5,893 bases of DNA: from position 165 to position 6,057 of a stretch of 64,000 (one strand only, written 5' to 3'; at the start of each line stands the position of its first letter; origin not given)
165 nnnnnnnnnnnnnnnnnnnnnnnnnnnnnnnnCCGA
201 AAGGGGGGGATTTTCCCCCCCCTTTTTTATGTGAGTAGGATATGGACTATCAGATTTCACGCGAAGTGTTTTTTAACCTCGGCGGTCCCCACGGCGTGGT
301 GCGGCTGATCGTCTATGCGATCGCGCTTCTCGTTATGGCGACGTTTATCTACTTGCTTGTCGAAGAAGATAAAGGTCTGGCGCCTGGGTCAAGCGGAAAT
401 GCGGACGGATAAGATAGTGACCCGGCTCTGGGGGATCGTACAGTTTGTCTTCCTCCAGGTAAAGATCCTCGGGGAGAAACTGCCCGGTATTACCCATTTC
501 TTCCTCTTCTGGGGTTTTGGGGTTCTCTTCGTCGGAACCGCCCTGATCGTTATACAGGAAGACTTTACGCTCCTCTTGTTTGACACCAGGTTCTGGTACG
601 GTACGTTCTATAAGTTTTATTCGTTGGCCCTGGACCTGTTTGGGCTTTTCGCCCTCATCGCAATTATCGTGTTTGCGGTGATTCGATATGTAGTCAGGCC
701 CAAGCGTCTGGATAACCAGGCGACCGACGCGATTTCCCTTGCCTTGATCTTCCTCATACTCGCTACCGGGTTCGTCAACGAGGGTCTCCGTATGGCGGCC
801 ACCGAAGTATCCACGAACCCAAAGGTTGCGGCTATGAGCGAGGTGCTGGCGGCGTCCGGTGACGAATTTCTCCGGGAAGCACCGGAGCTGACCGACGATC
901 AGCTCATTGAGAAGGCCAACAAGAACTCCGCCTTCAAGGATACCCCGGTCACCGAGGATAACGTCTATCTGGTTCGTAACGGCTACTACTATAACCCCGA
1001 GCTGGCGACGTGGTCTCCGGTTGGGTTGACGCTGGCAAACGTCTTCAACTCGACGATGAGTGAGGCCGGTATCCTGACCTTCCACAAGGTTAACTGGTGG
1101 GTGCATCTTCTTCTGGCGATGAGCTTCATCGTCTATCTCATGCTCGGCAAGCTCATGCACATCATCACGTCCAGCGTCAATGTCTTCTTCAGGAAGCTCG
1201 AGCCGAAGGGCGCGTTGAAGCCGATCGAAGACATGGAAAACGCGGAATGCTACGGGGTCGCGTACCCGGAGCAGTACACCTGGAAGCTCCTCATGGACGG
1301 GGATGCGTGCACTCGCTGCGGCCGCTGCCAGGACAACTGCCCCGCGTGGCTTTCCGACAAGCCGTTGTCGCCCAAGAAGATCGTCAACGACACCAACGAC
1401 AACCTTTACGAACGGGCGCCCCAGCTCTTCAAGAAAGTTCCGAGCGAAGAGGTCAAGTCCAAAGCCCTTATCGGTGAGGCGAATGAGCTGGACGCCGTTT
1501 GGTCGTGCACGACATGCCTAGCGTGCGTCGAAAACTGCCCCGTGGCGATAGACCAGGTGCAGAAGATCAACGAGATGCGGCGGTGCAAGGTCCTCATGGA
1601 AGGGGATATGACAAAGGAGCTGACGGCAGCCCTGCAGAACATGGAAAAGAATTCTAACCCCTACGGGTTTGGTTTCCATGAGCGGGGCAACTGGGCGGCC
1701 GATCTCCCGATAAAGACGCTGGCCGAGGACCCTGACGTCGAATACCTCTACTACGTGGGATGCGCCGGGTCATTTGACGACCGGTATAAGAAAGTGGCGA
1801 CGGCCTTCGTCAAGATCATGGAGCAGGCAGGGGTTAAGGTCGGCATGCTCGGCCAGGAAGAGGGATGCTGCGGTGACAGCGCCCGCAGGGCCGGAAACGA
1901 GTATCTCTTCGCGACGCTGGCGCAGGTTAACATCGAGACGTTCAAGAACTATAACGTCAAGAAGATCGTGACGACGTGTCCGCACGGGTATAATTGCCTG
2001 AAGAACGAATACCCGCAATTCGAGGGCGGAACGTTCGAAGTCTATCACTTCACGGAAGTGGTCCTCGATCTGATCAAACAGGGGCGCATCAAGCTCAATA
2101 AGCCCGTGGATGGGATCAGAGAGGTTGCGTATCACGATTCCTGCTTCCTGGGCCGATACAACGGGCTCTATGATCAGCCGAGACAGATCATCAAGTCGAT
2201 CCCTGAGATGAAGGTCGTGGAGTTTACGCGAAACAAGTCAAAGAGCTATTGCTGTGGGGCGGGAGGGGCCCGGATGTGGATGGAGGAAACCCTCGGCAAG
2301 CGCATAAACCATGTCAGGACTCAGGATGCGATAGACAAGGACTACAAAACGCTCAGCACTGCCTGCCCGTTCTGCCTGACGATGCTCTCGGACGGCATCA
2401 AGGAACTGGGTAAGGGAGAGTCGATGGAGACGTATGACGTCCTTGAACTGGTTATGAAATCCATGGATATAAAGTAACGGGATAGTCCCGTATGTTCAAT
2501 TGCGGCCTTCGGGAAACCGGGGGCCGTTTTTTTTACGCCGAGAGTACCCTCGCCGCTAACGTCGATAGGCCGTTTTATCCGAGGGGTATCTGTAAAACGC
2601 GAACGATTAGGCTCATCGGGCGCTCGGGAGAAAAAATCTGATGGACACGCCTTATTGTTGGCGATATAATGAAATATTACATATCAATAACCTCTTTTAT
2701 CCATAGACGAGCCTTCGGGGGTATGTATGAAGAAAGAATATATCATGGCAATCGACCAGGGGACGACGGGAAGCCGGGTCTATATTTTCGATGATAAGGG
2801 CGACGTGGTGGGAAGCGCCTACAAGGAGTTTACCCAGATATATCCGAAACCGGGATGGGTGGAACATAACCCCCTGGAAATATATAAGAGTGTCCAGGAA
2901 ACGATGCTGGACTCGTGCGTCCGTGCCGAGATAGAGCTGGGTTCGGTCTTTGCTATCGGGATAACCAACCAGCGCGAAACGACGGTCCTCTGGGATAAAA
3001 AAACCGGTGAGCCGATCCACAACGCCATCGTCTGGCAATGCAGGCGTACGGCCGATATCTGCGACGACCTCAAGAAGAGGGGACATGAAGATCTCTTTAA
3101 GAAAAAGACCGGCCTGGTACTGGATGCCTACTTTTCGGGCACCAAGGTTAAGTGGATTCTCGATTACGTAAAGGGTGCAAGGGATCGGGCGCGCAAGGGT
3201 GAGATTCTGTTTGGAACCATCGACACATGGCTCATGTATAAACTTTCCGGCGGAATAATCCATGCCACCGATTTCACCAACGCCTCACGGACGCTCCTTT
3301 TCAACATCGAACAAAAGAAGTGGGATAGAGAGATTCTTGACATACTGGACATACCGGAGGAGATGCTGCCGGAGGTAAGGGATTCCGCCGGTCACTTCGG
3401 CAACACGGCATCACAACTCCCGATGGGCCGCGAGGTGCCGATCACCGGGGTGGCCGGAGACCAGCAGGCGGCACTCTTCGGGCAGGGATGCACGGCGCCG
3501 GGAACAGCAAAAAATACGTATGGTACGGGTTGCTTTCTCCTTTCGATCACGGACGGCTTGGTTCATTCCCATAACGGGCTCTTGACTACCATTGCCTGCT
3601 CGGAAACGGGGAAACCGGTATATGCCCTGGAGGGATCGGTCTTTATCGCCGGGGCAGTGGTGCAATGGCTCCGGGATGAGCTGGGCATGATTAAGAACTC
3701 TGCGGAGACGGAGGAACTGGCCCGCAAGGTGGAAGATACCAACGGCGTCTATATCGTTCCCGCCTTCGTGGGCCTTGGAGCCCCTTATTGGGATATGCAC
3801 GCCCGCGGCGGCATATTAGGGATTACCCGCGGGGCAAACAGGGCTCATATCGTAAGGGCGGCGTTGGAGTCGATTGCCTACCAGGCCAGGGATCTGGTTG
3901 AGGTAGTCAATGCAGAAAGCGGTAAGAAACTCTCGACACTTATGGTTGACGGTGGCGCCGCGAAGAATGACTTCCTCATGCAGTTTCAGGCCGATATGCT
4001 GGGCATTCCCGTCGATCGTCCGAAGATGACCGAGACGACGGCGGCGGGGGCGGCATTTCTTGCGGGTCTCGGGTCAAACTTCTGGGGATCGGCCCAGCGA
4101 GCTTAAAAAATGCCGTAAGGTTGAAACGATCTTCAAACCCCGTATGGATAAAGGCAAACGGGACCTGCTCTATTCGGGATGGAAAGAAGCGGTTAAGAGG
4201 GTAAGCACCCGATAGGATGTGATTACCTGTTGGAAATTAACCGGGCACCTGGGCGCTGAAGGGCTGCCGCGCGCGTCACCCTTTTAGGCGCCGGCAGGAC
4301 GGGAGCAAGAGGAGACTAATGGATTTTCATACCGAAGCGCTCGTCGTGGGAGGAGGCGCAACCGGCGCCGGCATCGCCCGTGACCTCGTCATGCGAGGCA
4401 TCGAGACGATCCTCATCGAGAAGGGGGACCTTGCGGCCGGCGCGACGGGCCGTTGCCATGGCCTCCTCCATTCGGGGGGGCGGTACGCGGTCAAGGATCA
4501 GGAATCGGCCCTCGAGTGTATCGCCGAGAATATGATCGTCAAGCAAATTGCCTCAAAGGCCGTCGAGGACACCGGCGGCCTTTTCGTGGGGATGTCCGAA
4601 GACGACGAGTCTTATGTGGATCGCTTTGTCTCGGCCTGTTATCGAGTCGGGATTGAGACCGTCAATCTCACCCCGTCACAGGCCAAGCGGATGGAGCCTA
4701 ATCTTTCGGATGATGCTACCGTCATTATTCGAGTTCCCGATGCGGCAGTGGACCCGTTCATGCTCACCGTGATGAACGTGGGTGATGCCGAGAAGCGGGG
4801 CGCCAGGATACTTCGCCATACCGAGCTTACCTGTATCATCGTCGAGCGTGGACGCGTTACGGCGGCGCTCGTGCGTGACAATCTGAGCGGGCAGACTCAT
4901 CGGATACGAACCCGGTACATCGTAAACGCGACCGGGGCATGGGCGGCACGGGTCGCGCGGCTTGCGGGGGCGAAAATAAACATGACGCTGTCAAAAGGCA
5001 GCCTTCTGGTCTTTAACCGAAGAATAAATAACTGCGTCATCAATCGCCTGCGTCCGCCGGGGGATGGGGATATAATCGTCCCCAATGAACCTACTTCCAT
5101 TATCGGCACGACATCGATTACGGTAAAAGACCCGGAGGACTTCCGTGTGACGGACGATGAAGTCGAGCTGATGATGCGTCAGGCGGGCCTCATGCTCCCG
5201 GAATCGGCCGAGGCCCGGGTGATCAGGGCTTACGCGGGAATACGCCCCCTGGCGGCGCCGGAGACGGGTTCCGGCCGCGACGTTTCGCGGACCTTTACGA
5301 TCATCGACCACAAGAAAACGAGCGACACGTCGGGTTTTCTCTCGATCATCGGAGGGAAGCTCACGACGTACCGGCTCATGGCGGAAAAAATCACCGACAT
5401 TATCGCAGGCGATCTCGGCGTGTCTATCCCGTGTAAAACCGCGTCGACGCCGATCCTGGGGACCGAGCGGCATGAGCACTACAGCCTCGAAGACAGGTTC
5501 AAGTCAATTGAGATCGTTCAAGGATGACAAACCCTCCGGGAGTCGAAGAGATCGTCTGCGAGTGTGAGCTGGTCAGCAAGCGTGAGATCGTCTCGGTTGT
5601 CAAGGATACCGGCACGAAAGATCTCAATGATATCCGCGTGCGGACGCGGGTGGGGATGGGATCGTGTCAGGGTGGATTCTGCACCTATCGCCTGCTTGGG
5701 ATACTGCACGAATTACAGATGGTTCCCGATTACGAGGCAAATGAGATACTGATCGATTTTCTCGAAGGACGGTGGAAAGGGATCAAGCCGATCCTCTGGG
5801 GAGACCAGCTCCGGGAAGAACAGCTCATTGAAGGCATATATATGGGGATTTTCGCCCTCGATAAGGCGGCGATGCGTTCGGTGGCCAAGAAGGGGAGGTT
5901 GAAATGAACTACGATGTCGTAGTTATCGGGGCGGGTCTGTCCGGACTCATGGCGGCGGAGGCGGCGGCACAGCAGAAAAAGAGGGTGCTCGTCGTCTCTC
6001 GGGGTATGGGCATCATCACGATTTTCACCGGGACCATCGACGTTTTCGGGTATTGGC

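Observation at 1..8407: EtfA and a membrane HdrD/GlpC-like Fe-S oxidoreductase sit directly upstream of glpK-glpABC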

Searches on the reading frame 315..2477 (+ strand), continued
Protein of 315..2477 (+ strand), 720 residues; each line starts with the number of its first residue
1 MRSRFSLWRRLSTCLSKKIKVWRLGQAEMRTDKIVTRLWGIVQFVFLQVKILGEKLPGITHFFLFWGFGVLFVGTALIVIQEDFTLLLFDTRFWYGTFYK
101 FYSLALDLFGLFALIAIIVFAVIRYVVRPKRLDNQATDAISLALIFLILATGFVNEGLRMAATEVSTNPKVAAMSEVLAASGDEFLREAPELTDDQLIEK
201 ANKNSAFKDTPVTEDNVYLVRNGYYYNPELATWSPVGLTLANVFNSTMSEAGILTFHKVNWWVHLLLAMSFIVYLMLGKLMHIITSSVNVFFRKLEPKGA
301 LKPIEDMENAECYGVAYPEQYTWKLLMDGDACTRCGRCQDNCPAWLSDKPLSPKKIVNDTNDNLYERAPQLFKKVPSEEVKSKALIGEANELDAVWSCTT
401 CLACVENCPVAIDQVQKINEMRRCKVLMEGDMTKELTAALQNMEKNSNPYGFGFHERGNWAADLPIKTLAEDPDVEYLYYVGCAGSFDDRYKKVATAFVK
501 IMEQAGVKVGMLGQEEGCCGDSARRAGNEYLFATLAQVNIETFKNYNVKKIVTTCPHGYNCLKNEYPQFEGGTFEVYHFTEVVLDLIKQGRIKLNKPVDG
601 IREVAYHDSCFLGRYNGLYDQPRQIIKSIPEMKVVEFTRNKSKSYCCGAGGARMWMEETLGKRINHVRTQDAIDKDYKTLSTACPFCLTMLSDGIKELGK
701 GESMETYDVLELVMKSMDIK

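Call 67: predict_structure(alignment_id=A1)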
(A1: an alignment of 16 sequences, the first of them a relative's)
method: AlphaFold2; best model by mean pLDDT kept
length: 744 residues; sequences in the alignment: 16
mean_pLDDT: 75.0   pTM: 0.66
mean pLDDT of the five models: 75.0, 75.1, 70.6, 69.2, 61.9
residues with pLDDT >= 90: 75; 70-90: 458; 50-70: 151; < 50: 60
segments of 3 or more residues with pLDDT < 50: 1-15, 320-327, 329-338, 470-481, 664-667, 672-679
pLDDT, mean of each block of 10 residues (from residue 1): 40 51 71 80 76 66 82 79 82 72 66 68 76 86 83 67 82 88 81 80 80 73 87 83 76 80 88 81 82 78 70 72 46 46 70 75 68 61 71 68 63 71 70 74 75 70 65 37 69 86 75 78 93 83 73 80 88 88 83 83 95 93 86 69 87 89 53 45 65 80 86 83 89 93 83
secondary structure, 60 per line:
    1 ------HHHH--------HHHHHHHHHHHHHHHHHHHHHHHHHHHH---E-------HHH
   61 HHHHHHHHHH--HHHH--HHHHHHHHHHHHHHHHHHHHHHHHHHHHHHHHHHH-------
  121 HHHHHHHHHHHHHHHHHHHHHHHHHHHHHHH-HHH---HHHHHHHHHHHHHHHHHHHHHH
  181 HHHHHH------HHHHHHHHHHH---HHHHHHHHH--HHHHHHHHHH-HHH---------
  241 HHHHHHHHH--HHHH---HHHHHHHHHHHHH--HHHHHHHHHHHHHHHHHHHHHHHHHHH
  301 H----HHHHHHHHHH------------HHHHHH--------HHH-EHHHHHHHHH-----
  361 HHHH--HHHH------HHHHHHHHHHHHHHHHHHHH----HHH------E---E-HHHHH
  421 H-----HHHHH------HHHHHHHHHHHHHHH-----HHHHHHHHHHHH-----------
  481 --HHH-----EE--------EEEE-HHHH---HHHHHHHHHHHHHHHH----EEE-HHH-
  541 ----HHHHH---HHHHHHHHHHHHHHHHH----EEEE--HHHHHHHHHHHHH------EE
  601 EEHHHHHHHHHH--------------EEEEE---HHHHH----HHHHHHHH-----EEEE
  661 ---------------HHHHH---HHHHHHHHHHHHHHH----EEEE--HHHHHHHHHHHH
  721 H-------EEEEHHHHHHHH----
elements in order (helices of 4 or more, strands of 3 or more residues): H7-10 H19-46 H58-70 H73-76 H79-113 H121-151 H159-186 H193-203 H207-215 H218-227 H241-249 H252-255 H259-271 H274-301 H306-315 H328-333 H347-355 H361-364 H367-370 H377-396 H416-421 H427-431 H438-452 H458-469 E501-504 H506-509 H513-528 E533-535 H545-549 H553-569 E574-577 H580-592 E599-602 H603-612 E627-631 H635-639 H644-651 E657-660 H676-680 H684-698 E703-706 H709-721 E729-732 H733-740

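Call 69: fold_search(model_id=the predicted structure, library=pdb)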
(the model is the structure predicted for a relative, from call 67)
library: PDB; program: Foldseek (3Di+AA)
matches with E <= 10: 224; with E <= 0.001: 8
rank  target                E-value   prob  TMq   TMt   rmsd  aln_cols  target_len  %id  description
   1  9ojn                  3.0e-32  1.00  0.78  0.78   4.1       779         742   30  Structure of Mycobacterium smegmatis EtfD (released 2025-05-21)
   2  9a6l_A                1.2e-06  1.00  0.28  0.79   3.5       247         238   16  Integrative model of LUTA-LUTB by crosslinking MS and deep learning (released 2024-09-18)
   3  5odc_B                3.5e-05  1.00  0.27  0.64   4.2       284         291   21  Heterodisulfide reductase / [NiFe]-hydrogenase complex from Methanothermococcus thermolithotrophicus at 2.3 A resoluti (released 2017-08-30)
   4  8rwn_B                3.8e-05  1.00  0.27  0.66   4.4       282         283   20  CryoEM structure of the Hdr(ABC)2 subunits of the Elp-Hdr complex of Methanothermobacter marburgensis (released 2025-05-14)
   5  8rvu_B                6.0e-05  1.00  0.27  0.65   4.7       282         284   20  CryoEM structure of the Elp-Hdr complex of Methanothermobacter marburgensis state 2 (composite structure) (released 2025-05-14)
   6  8rvy_B                2.6e-04  1.00  0.27  0.65   4.5       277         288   20  CryoEM structure of the Elp-Hdr complex of Methanothermobacter marburgensis state 1 (composite structure) (released 2025-05-14)
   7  7bkb_B                2.6e-04  1.00  0.28  0.64   4.3       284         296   20  Formate dehydrogenase - heterodisulfide reductase - formylmethanofuran dehydrogenase complex from Methanospirillum hun (released 2021-09-29)
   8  8rvy_b                7.4e-04  1.00  0.27  0.65   4.5       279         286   20  CryoEM structure of the Elp-Hdr complex of Methanothermobacter marburgensis state 1 (composite structure) (released 2025-05-14)
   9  3kwl                  1.1e-02  1.00  0.33  0.45   9.6       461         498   12  Crystal structure of a hypothetical protein from Helicobacter pylori (released 2010-12-01)
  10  3s81_B                2.0e-02  1.00  0.19  0.43   7.7       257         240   10  Crystal Structure of Putative Aspartate Racemase from Salmonella Typhimurium (released 2011-06-15)
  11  3s81_C                2.8e-02  1.00  0.19  0.44   7.6       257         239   10  Crystal Structure of Putative Aspartate Racemase from Salmonella Typhimurium (released 2011-06-15)
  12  3s7z_B                2.9e-02  1.00  0.19  0.44   7.8       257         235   11  Crystal Structure of Putative Aspartate Racemase from Salmonella Typhimurium Complexed with Succinate (released 2011-10-05)
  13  3s7z_A                3.5e-02  1.00  0.19  0.46   7.6       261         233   10  Crystal Structure of Putative Aspartate Racemase from Salmonella Typhimurium Complexed with Succinate (released 2011-10-05)
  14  9qbx_A                3.5e-02  0.97  0.15  0.32  10.7       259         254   10  Crystal structure of an atypical fungal aspartate/glutamate racemase family member OpaE (released 2026-03-18)
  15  3ojc_A                4.3e-02  1.00  0.18  0.41   8.4       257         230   13  Crystal structure of a putative Asp/Glu Racemase from Yersinia pestis (released 2010-09-15)
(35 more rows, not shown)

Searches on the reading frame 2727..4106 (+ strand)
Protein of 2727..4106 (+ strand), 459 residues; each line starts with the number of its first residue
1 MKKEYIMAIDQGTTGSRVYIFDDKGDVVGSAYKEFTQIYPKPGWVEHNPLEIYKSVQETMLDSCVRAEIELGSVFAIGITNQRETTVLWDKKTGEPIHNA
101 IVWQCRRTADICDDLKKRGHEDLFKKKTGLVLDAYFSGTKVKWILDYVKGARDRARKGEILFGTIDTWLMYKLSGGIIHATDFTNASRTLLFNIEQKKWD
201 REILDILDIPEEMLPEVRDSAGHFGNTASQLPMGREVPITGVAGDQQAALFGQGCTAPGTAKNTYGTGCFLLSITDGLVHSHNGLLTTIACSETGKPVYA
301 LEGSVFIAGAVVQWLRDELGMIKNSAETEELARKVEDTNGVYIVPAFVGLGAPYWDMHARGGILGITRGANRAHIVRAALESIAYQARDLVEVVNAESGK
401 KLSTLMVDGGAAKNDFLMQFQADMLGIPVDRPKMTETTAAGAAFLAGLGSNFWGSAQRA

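Call 7: search_protein_families(library=pfam, proteins=[window:2727-4106:+], max_evalue=0.01)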
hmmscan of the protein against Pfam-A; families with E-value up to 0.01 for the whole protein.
window:2727-4106:+ (459 aa): 3 families
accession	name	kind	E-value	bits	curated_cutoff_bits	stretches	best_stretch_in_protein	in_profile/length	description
PF00370.27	FGGY_N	-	1.3e-76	257.9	28.8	1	5-252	1-245/245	FGGY family of carbohydrate kinases, N-terminal domain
PF02782.22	FGGY_C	-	4.7e-48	164.1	27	1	262-448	2-196/198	FGGY family of carbohydrate kinases, C-terminal domain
PF01869.26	BcrAD_BadFG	-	0.0012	18.8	31.5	0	368-445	191-270/271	BadF/BadG/BcrA/BcrD ATPase family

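Call 10: search_protein_families(library=ncbifam, proteins=[window:2727-4106:+], max_evalue=0.001)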
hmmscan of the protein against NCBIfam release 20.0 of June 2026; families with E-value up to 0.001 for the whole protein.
window:2727-4106:+ (459 aa): 12 families
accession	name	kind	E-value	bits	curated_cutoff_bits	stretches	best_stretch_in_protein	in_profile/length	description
NF000756.0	PRK00047.1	subfamily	1.2e-224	746.3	498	1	1-456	2-458/502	glycerol kinase GlpK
TIGR01311.1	glycerol_kin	equivalog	3.7e-206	685.2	590.35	1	4-457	1-457/496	glycerol kinase GlpK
TIGR01312.1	XylB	equivalog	1.5e-66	224.9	380.25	1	9-451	3-440/481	xylulokinase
TIGR01314.1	gntK_FGGY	equivalog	3.5e-38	131.4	648.55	1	5-446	1-446/505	gluconokinase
NF008187.0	PRK10939.1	equivalog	7.3e-35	120.6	528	1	2-456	2-465/521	autoinducer-2 kinase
TIGR02628.1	fuculo_kin_coli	equivalog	1.2e-33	116.8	470.9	1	6-457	3-449/465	L-fuculokinase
NF011601.0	PRK15027.1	equivalog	3.8e-33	114.6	912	1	7-449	3-435/484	xylulokinase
TIGR01315.1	5C_CHO_kinase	subfamily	1.4e-22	80.1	408.7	2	311-452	354-494/541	FGGY family pentulose kinase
TIGR02627.1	rhamnulo_kin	equivalog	1.3e-16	60.2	527.95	2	76-248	70-233/454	rhamnulokinase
NF007925.0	PRK10640.1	equivalog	9.4e-16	57.3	639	2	76-248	76-239/489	rhamnulokinase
NF003154.0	PRK04123.1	equivalog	5.7e-15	55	428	1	330-453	372-495/554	ribulokinase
TIGR01234.1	L-ribulokinase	equivalog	5.1e-11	42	583.25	1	328-449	363-484/536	ribulokinase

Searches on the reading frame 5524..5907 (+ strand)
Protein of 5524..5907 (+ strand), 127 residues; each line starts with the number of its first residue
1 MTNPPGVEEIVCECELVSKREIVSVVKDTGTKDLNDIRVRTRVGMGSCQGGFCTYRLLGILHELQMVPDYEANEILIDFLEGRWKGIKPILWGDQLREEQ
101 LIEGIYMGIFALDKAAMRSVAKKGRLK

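Call 7: search_protein_families(library=pfam, proteins=[window:5524-5907:+], max_evalue=0.01)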
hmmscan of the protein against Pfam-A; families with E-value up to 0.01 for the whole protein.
window:5524-5907:+ (127 aa): 1 family
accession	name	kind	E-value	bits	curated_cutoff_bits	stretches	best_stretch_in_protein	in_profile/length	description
PF04324.20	Fer2_BFD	-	4.6e-10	40.1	26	1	10-63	1-50/50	BFD-like [2Fe-2S] binding domain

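Call 10: search_protein_families(library=ncbifam, proteins=[window:5524-5907:+], max_evalue=0.001)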
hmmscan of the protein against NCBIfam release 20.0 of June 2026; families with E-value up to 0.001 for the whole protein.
window:5524-5907:+ (127 aa): 2 families
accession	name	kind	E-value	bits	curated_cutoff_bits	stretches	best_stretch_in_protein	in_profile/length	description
TIGR03377.1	glycerol3P_GlpA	equivalog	3.3e-36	124.9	552.8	1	8-115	420-527/530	anaerobic glycerol-3-phosphate dehydrogenase subunit GlpA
NF008313.0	PRK11101.1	equivalog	2e-33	115.8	425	1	9-120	431-542/548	anaerobic glycerol-3-phosphate dehydrogenase subunit A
